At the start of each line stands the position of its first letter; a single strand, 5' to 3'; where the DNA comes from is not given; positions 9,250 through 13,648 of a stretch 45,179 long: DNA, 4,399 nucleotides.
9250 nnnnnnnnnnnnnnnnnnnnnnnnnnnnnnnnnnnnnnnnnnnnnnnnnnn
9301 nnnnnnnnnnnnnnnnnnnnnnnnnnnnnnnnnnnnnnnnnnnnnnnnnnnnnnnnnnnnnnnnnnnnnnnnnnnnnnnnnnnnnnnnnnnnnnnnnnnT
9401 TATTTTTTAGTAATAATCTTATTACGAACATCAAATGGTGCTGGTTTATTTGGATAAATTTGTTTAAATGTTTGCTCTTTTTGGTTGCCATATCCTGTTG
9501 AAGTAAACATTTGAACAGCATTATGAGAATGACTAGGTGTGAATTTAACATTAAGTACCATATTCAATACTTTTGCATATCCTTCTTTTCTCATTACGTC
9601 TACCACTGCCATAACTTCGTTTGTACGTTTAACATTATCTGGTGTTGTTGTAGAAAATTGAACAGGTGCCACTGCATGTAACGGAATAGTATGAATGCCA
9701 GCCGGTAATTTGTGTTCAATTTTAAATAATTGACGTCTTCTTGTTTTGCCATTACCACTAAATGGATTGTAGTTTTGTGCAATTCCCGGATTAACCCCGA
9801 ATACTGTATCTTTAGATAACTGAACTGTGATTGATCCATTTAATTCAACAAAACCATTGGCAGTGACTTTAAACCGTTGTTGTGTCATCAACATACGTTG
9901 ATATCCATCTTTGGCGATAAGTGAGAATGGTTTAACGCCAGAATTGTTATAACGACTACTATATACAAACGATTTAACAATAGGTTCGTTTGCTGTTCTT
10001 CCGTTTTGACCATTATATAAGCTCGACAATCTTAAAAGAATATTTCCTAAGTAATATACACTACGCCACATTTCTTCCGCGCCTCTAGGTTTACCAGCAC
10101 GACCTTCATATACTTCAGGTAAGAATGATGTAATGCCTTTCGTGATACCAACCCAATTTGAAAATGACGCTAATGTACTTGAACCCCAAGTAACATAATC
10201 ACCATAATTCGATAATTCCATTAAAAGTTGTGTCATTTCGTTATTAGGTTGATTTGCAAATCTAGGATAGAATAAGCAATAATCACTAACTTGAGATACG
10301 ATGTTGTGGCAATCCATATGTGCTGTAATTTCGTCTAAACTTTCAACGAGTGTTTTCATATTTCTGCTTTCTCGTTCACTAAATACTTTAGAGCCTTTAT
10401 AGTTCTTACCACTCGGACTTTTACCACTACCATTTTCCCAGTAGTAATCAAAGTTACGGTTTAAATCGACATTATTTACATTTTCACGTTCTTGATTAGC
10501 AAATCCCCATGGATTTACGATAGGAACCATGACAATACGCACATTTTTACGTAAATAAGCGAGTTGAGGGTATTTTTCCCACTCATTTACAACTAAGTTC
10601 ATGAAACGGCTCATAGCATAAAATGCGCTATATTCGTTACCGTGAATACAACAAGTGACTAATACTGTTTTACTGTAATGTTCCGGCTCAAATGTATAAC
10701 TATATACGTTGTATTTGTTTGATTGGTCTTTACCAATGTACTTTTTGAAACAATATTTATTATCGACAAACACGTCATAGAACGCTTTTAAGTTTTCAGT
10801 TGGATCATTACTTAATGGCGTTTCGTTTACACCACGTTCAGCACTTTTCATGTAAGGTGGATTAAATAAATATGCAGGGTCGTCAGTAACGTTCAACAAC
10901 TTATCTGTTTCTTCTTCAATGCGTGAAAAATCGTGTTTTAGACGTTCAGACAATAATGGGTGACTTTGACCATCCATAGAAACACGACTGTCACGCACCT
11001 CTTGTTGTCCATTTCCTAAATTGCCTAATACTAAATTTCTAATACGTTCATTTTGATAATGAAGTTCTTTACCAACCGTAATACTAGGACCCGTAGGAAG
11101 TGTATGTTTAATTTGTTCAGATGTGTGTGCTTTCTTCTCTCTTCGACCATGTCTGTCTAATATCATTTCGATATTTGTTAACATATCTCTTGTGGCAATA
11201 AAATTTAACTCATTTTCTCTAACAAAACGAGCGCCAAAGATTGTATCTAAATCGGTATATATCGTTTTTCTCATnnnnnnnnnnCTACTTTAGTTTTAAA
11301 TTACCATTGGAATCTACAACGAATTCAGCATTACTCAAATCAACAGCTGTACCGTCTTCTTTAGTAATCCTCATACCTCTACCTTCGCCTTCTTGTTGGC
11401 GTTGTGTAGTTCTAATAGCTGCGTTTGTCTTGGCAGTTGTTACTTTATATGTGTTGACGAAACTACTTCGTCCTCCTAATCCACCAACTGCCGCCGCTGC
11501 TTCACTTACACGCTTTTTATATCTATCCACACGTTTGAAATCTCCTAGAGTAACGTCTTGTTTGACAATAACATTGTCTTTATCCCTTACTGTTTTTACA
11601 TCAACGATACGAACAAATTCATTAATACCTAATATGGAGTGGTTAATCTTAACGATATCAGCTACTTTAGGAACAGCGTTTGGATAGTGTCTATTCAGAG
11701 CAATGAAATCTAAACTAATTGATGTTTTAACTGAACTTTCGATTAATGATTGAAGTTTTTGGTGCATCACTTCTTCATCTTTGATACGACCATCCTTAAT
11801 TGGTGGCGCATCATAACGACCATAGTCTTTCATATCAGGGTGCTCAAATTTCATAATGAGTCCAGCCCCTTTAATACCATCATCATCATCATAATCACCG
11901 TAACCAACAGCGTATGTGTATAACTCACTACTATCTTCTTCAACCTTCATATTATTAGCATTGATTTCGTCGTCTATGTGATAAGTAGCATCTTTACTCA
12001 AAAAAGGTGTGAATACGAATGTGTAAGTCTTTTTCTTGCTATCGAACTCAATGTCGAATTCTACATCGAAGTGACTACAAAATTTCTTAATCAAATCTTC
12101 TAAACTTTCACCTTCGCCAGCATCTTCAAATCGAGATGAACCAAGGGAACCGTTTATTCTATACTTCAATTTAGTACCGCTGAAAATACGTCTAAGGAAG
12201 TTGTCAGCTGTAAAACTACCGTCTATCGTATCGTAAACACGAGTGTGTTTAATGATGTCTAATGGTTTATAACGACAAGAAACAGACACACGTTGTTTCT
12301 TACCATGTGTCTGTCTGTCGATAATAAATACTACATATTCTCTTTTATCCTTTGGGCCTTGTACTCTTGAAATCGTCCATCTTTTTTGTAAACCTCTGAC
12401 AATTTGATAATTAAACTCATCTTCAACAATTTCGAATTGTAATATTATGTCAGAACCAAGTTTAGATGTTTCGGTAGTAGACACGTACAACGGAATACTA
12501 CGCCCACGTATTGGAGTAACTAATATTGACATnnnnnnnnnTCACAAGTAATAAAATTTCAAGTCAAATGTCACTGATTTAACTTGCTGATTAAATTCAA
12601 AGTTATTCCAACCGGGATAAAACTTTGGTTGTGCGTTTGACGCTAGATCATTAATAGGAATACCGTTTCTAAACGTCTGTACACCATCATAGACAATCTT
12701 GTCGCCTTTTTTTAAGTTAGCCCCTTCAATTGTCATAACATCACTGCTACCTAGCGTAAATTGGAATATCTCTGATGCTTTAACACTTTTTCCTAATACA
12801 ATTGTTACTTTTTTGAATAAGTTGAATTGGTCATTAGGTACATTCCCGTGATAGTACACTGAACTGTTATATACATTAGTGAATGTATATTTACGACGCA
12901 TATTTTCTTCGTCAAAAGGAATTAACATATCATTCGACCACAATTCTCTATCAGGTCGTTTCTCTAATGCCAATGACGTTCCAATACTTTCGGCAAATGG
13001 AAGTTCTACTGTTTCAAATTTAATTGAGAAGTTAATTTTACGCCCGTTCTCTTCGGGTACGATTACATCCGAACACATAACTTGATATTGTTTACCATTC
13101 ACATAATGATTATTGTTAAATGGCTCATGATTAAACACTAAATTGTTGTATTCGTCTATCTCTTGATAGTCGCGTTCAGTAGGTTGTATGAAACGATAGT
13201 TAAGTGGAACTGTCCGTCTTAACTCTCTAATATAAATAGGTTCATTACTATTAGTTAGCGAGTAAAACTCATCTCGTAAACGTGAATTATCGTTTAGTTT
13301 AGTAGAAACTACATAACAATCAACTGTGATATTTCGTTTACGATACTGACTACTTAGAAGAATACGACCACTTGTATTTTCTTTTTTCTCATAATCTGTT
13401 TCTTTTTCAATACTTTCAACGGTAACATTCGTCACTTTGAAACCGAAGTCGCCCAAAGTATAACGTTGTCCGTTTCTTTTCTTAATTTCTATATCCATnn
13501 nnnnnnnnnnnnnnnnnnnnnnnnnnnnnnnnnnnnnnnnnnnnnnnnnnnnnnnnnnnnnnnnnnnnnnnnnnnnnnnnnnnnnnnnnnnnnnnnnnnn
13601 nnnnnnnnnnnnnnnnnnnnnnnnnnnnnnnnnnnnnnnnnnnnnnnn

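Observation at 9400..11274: Zinc carboxypeptidase (M14-like) catalytic motifs inside a baseplate protein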

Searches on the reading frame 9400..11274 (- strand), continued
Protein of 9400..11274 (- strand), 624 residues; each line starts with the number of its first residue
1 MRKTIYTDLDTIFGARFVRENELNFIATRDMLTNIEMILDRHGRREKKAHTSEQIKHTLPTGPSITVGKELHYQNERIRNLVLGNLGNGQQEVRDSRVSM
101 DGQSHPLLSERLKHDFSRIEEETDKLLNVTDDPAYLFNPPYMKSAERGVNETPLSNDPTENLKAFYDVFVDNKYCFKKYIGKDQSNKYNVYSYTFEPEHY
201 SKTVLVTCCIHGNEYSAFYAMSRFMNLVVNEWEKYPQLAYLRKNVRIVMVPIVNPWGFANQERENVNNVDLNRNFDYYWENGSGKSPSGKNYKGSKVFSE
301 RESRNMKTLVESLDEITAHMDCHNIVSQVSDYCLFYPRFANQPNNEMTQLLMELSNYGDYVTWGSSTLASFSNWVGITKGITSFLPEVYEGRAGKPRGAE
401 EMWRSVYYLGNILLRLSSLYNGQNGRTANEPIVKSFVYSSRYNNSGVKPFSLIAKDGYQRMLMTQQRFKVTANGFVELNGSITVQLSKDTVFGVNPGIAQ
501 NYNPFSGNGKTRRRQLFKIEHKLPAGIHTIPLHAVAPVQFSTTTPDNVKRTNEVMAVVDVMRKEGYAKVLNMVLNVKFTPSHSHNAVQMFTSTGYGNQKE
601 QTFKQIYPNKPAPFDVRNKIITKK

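Call 70: find_encoding_contigs(protein=P0097, flank=8000, max_places=2)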
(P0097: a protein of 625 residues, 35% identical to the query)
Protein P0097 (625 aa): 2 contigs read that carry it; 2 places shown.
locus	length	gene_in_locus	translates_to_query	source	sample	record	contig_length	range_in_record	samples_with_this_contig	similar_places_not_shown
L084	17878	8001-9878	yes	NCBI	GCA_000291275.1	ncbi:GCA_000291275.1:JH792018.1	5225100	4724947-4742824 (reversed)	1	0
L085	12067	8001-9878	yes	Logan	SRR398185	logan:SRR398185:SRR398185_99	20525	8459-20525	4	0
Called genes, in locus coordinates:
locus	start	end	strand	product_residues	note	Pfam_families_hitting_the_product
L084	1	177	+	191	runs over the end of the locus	-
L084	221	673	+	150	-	-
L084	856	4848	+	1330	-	-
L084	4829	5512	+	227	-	PF05709:Sipho_tail (weak)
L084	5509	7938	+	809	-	PF06605:Prophage_tail, PF13884:Peptidase_S74 (weak)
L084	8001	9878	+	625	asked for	PF10651:BppU_N, PF00246:Peptidase_M14, PF10994:DUF2817 (weak)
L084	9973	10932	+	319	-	PF00589:Phage_integrase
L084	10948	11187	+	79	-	PF10779:XhlA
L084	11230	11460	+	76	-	PF04688:Holin_SPP1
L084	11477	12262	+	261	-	PF01520:Amidase_3, PF12123:CBD_PlyG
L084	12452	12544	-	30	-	-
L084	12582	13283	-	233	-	PF04203:Sortase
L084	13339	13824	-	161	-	PF05901:Excalibur, PF00746:Gram_pos_anchor (weak)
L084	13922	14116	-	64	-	-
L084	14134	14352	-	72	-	PF01726:LexA_DNA_bind, PF13412:HTH_24 (faint)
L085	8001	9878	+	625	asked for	PF10651:BppU_N, PF00246:Peptidase_M14, PF10994:DUF2817 (weak)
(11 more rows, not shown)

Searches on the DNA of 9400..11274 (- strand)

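Call 6: search_dna_similar(query=window:9400-11274:-, collection=phages, mode=near, max_rows=30)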
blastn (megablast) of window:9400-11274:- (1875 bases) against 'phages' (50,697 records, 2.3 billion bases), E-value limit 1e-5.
Records with a match: 5; places in all: 5; records where one place covers at least 80% of the query: 4.
Best place of each record, by identity: 95-99% 2; 90-95% 2; 60-80% 1.
By first word of the organism name: Staphylococcus 5.
By host as written in the record: Staphylococcus hominis 4; Staphylococcus caprae IME1323 1.
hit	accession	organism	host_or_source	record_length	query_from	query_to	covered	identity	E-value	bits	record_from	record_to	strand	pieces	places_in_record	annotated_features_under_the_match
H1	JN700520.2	Staphylococcus phage StB12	Staphylococcus hominis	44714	1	1875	100%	95.2%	0e+0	2963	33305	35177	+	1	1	Zn carboxypeptidase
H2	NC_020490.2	Staphylococcus phage StB12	Staphylococcus hominis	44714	1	1875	100%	95.2%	0e+0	2963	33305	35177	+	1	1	zinc carboxypeptidase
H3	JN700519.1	Staphylococcus phage StB27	Staphylococcus hominis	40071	1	1875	100%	94.7%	0e+0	2909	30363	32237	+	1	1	Zn carboxypeptidase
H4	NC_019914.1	Staphylococcus phage StB27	Staphylococcus hominis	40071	1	1875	100%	94.7%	0e+0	2909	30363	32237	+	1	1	zinc carboxypeptidase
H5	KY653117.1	Staphylococcus phage IME1323_01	Staphylococcus caprae IME1323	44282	505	1681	63%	74.7%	4e-134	484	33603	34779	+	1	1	putative major teichoic acid biosynthesis protein C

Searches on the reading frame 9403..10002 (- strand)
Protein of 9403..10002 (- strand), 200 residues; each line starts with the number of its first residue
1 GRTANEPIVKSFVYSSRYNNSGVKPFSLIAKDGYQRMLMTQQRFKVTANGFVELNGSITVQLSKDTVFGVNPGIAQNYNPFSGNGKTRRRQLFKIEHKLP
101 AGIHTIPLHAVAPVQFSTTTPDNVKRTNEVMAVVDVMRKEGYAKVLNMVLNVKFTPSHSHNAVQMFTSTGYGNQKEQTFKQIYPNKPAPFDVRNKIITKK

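Call 71: predict_structure(alignment_id=A3)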
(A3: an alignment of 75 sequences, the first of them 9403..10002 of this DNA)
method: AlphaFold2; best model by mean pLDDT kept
length: 200 residues; sequences in the alignment: 75
mean_pLDDT: 88.4   pTM: 0.82
mean pLDDT of the five models: 88.4, 87.9, 87.7, 86.9, 86.5
residues with pLDDT >= 90: 132; 70-90: 49; 50-70: 17; < 50: 2
segments of 3 or more residues with pLDDT < 50: none
pLDDT, mean of each block of 10 residues (from residue 1): 74 90 79 88 93 97 96 95 92 96 98 93 89 94 94 92 90 85 76 58
secondary structure, 60 per line:
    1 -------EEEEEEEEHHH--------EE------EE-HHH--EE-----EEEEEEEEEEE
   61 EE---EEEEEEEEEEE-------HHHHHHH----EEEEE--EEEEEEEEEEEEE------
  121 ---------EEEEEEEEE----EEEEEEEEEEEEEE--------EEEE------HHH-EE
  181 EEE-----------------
elements in order: E8-15 E50-62 E66-76 H84-90 E95-99 E102-114 E130-138 E143-156 E165-168 E179-183

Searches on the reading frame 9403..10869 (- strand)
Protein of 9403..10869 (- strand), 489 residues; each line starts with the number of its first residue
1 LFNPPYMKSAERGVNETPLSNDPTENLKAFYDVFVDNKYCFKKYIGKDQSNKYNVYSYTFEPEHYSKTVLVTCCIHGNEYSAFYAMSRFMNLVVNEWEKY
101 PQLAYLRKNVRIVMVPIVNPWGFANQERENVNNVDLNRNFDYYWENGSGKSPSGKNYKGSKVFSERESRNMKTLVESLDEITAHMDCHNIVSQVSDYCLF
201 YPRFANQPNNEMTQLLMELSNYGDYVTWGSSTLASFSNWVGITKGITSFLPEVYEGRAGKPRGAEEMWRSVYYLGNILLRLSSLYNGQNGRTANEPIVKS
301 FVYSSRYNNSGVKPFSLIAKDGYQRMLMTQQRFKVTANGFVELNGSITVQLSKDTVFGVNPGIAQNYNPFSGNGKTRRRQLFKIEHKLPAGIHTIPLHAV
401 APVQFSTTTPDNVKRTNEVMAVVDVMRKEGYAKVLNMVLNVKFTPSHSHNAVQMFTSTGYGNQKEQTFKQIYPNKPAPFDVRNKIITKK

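Call 58: search_dna_similar(query=window:9403-10869:-, collection=phages, mode=protein, max_rows=60, max_evalue=0.001, rows=spread)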
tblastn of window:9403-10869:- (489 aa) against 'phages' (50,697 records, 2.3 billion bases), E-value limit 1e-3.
Records with a match: 38; places in all: 38; records where one place covers at least 80% of the query: 32.
Best place of each record, by identity: >=99% 4; 60-80% 2; <60% 32.
By first word of the organism name: Staphylococcus 18; Bacillus 13; Clostridium 2; Stenotrophomonas 2; Phage 1; Halomonas 1; Acinetobacter 1.
By host as written in the record: Staphylococcus sp. 8; Bacillus megaterium 6; Bacillus megaterium Km 5; Staphylococcus hominis 4; Staphylococcus epidermidis 36-1 2; Staphylococcus capitis 2; Bacillus megaterium strain Km Sp- 2; Clostridium perfringens 2; and 6 more.
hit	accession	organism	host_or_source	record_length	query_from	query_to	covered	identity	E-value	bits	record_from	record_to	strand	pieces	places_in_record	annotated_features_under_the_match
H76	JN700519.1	Staphylococcus phage StB27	Staphylococcus hominis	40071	1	489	100%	99.6%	0e+0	1021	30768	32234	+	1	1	Zn carboxypeptidase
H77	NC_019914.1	Staphylococcus phage StB27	Staphylococcus hominis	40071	1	489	100%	99.6%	0e+0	1021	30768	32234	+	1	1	zinc carboxypeptidase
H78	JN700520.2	Staphylococcus phage StB12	Staphylococcus hominis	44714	1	488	100%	99.6%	0e+0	1029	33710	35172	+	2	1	Zn carboxypeptidase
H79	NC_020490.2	Staphylococcus phage StB12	Staphylococcus hominis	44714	1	488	100%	99.6%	0e+0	1029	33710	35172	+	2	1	zinc carboxypeptidase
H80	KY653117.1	Staphylococcus phage IME1323_01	Staphylococcus caprae IME1323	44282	1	482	99%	72.6%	0e+0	765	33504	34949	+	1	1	putative major teichoic acid biosynthesis protein C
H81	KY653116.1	Staphylococcus phage IME1318_01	Staphylococcus haemolyticus IME1318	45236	1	489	100%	69.7%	0e+0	736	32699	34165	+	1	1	putative major teichoic acid biosynthesis protein C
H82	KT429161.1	Staphylococcus phage StB20-like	Staphylococcus epidermidis 36-1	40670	1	485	99%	53.2%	8e-172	541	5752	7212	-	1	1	zinc carboxypeptidase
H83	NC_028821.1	Staphylococcus phage StB20-like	Staphylococcus epidermidis 36-1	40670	1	485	99%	53.2%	8e-172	541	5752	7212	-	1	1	zinc carboxypeptidase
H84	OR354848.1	Staphylococcus phage S-CoN_Ph25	Staphylococcus sp.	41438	1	485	99%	53.1%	8e-157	554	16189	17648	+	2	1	zinc carboxypeptidase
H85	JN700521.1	Staphylococcus phage StB20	Staphylococcus capitis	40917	1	485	99%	53.0%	4e-172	542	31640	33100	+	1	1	Zn carboxypeptidase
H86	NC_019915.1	Staphylococcus phage StB20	Staphylococcus capitis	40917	1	485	99%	53.0%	4e-172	542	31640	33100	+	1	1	zinc carboxypeptidase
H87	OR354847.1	Staphylococcus phage S-CoN_Ph24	Staphylococcus sp.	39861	1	485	99%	52.8%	2e-171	541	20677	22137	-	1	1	zinc carboxypeptidase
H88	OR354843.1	Staphylococcus phage S-CoN_Ph20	Staphylococcus sp.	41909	1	485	99%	52.8%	2e-171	541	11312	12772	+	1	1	zinc carboxypeptidase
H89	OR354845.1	Staphylococcus phage S-CoN_Ph22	Staphylococcus sp.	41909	1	485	99%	52.8%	2e-171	541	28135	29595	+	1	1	zinc carboxypeptidase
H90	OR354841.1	Staphylococcus phage S-CoN_Ph18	Staphylococcus sp.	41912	1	485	99%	52.8%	2e-171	541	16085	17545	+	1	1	zinc carboxypeptidase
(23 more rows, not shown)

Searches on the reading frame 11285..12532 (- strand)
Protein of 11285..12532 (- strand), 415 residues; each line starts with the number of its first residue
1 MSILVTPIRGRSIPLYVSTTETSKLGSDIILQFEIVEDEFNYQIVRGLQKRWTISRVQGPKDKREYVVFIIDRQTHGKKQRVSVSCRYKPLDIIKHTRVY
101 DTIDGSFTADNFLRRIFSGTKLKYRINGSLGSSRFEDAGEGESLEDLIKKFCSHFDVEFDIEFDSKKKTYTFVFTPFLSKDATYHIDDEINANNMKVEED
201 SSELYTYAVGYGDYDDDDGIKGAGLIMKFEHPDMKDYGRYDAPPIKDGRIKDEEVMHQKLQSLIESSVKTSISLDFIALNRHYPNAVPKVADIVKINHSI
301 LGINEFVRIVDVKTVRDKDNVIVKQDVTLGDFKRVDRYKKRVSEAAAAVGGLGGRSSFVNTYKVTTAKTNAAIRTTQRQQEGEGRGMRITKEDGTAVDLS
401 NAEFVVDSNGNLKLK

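Call 3: search_protein_families(library=pfam, proteins=[window:11285-12532:-], max_evalue=1)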
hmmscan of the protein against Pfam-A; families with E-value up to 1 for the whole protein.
window:11285-12532:- (415 aa): 4 families
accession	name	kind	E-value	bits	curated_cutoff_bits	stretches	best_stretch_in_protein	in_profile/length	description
PF24650.2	TT1_Tal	-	3.5e-35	120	27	1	1-89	1-89/90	Tal, N-terminal tail tube TT1 domain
PF06605.17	Prophage_tail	-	1.7e-18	67.7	31.3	1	94-314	5-224/250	Prophage endopeptidase tail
PF16344.10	FecR_C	-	0.00045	20.6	24.4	1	141-174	6-40/70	FecR, C-terminal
PF07660.19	STN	-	0.0012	19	28.4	1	102-128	17-44/52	Secretin and TonB N terminus short domain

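Call 4: search_protein_families(library=phrogs, proteins=[window:11285-12532:-], max_evalue=0.001)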
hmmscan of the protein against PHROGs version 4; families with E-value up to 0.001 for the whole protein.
window:11285-12532:- (415 aa): 6 families
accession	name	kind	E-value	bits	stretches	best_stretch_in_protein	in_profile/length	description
phrog_663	-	head and packaging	7.8e-114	382.3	1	1-401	1-399/628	minor head protein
phrog_326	-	other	3.5e-103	347.5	1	1-408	323-732/985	tail protein with endopeptidase domain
phrog_5555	-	tail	9.7e-33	114.5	1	55-338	63-356/788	tail protein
phrog_1067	-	head and packaging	3.1e-19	70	1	50-344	59-360/991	minor head protein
phrog_33331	-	unknown function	2.4e-18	67.2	1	1-113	1-113/116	-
phrog_3095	-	other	3.3e-15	56.8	1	96-345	87-332/659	tail protein with endopeptidase activity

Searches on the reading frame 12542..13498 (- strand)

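Call 3: search_protein_families(library=pfam, proteins=[window:12542-13498:-], max_evalue=1)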
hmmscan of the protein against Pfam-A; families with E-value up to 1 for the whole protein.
window:12542-13498:- (318 aa): 3 families
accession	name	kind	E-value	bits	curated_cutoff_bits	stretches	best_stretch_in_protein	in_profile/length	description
PF05709.17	Sipho_tail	-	1e-13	51.9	24.2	1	9-162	2-117/118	Phage tail protein RIFT-related domain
PF00829.26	Ribosomal_L21p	-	0.17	12.6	27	0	133-166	7-40/99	Ribosomal prokaryotic L21 protein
PF24938.1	DUF7755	-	0.26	11.2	27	0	237-264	53-80/150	Domain of unknown function (DUF7755)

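Call 4: search_protein_families(library=phrogs, proteins=[window:12542-13498:-], max_evalue=0.001)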
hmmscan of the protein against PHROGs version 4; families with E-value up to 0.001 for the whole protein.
window:12542-13498:- (318 aa): 2 families
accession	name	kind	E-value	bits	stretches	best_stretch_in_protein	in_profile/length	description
phrog_33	-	tail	3.3e-41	143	1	3-318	39-280/651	distal tail protein Dit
phrog_28208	-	tail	1.6e-20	74.4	1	205-317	2-117/118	tail protein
